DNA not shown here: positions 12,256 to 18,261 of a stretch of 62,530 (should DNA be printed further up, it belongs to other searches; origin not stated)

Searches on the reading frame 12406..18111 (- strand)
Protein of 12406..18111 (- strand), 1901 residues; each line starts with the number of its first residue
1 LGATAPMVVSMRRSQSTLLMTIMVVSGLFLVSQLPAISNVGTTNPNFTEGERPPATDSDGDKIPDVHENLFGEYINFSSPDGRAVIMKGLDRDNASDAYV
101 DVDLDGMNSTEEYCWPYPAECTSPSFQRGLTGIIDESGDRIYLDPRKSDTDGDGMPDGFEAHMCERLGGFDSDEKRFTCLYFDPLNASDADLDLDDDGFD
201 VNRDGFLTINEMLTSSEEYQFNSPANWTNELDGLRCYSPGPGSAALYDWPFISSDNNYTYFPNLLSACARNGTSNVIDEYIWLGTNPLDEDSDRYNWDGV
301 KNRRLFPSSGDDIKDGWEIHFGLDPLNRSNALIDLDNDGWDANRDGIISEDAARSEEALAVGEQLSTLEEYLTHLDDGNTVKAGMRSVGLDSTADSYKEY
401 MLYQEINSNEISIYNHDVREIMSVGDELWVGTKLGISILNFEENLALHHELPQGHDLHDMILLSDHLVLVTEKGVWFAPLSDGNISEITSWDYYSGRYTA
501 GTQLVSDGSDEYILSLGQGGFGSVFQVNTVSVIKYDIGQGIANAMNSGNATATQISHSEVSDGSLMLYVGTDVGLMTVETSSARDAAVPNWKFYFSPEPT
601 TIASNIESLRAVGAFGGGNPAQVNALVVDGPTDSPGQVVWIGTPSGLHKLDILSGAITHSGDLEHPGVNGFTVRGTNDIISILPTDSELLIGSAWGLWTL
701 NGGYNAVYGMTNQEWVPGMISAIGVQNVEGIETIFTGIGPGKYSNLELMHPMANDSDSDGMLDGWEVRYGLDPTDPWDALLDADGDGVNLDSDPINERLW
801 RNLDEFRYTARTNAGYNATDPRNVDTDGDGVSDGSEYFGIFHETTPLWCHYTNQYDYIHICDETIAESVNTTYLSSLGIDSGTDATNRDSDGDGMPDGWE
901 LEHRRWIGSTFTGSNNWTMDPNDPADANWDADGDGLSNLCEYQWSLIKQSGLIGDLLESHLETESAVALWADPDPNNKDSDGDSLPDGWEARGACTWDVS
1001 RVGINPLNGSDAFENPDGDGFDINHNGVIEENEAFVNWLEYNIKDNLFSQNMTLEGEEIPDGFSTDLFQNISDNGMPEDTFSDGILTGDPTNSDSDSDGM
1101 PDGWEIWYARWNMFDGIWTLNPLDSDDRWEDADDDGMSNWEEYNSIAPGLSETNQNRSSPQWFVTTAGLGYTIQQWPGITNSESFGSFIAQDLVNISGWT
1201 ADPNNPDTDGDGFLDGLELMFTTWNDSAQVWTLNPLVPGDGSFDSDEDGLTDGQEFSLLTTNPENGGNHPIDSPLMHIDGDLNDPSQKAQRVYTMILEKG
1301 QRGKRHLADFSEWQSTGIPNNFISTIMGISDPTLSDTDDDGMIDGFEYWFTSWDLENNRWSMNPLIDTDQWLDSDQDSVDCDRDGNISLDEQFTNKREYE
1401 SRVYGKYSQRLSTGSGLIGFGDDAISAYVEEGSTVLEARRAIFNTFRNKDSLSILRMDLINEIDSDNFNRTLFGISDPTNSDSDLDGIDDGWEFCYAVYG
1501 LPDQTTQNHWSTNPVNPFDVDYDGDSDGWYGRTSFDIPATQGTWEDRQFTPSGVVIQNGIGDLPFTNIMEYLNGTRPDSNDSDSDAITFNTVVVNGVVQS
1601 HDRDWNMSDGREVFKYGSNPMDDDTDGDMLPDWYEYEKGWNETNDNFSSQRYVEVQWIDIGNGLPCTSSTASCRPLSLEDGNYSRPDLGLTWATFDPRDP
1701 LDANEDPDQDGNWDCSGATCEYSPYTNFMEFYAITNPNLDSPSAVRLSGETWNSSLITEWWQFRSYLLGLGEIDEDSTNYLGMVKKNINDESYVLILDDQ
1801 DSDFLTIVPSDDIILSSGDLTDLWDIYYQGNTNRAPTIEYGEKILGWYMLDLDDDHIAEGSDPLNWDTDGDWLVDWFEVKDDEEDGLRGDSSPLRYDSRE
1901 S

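Call 4: search_protein_families(library=pfam, proteins=[window:12406-18111:-], max_evalue=0.01)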
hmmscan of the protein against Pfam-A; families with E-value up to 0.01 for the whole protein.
window:12406-18111:- (1901 aa): 1 family
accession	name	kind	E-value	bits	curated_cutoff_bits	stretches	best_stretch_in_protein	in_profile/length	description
PF18884.5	TSP3_bac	-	0.00033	20.9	25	0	889-903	1-15/22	Bacterial TSP3 repeat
